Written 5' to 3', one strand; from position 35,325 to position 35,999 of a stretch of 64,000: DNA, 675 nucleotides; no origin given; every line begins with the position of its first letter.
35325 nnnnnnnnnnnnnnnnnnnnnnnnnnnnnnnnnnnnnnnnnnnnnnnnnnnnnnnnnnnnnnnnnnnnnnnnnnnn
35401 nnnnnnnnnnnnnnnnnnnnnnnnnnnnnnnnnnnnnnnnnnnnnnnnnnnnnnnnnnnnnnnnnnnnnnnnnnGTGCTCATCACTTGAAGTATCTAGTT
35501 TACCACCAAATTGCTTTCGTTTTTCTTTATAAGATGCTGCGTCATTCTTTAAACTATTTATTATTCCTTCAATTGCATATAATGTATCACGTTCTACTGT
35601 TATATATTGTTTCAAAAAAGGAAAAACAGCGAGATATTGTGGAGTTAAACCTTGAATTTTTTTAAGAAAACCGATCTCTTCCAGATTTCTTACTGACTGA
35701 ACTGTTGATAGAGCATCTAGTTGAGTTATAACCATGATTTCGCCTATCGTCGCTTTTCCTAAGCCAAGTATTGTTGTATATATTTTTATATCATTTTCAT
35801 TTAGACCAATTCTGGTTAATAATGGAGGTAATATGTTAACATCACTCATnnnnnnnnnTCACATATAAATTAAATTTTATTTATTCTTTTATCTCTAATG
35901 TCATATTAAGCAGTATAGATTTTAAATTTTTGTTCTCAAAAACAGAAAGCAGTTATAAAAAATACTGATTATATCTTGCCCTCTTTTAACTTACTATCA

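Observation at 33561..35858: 765-aa TrmB-like protein with a ~500-aa coiled-coil insertion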

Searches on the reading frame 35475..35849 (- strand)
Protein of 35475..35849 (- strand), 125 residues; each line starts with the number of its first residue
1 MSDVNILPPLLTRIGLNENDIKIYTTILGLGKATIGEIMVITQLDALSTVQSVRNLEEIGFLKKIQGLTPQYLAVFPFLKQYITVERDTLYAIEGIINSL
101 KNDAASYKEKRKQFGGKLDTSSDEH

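Call 54: search_solved_structures(query=A7, max_evalue=0.01, show_alignments=3)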
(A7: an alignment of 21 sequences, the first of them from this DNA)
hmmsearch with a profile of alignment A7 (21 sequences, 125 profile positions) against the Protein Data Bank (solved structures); distinct sequences matched with E-value up to 0.01: 16.
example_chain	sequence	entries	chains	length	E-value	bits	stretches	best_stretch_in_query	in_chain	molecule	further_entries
3qph_A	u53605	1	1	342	1.3e-10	44.5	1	9-111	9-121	TrmB, a global transcription regulator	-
5bpd_A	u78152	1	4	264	2.6e-10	43.6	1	1-98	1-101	TrmBL2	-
5bqt_A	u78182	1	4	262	2.5e-09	40.4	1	6-98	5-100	Putative HTH-type transcriptional regulator TrmBL2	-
5box_A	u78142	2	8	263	2.5e-09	40.3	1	6-98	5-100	Putative HTH-type transcriptional regulator TrmBL2 | TrmBL2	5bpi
1ku9_A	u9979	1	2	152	6e-08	35.9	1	5-123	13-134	hypothetical protein MJ223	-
2cyy_A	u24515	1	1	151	0.00019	24.6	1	15-69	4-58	Putative HTH-type transcriptional regulator PH1519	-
1ri7_A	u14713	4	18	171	0.0002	24.5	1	15-69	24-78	Putative transcriptional regulator | Putative HTH-type transcriptional regulator PH1519 | Uncharacterized HTH-type transcriptional regulator PH1519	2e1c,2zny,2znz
1sfx_A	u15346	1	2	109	0.00021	24.5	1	10-64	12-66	Conserved hypothetical protein AF2008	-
8za5_A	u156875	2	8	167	0.0017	21.5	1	8-66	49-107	MarR-family transcriptional regulator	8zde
9vg2_A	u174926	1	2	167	0.0026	20.9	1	8-66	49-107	MarR-family transcriptional regulator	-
7fby_A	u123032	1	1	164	0.0038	20.4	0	12-72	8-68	Transcriptional regulatory protein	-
9w4v_A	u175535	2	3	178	0.0042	20.2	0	12-72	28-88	Uncharacterized HTH-type transcriptional regulator PH0140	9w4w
4rs8_A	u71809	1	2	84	0.0067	19.6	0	25-64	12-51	AspA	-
7l1i_A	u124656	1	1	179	0.0072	19.5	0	6-69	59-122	MarR family multidrug resistance pump transcriptional regulator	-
5k1y_C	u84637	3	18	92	0.0083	19.3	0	25-64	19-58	AspA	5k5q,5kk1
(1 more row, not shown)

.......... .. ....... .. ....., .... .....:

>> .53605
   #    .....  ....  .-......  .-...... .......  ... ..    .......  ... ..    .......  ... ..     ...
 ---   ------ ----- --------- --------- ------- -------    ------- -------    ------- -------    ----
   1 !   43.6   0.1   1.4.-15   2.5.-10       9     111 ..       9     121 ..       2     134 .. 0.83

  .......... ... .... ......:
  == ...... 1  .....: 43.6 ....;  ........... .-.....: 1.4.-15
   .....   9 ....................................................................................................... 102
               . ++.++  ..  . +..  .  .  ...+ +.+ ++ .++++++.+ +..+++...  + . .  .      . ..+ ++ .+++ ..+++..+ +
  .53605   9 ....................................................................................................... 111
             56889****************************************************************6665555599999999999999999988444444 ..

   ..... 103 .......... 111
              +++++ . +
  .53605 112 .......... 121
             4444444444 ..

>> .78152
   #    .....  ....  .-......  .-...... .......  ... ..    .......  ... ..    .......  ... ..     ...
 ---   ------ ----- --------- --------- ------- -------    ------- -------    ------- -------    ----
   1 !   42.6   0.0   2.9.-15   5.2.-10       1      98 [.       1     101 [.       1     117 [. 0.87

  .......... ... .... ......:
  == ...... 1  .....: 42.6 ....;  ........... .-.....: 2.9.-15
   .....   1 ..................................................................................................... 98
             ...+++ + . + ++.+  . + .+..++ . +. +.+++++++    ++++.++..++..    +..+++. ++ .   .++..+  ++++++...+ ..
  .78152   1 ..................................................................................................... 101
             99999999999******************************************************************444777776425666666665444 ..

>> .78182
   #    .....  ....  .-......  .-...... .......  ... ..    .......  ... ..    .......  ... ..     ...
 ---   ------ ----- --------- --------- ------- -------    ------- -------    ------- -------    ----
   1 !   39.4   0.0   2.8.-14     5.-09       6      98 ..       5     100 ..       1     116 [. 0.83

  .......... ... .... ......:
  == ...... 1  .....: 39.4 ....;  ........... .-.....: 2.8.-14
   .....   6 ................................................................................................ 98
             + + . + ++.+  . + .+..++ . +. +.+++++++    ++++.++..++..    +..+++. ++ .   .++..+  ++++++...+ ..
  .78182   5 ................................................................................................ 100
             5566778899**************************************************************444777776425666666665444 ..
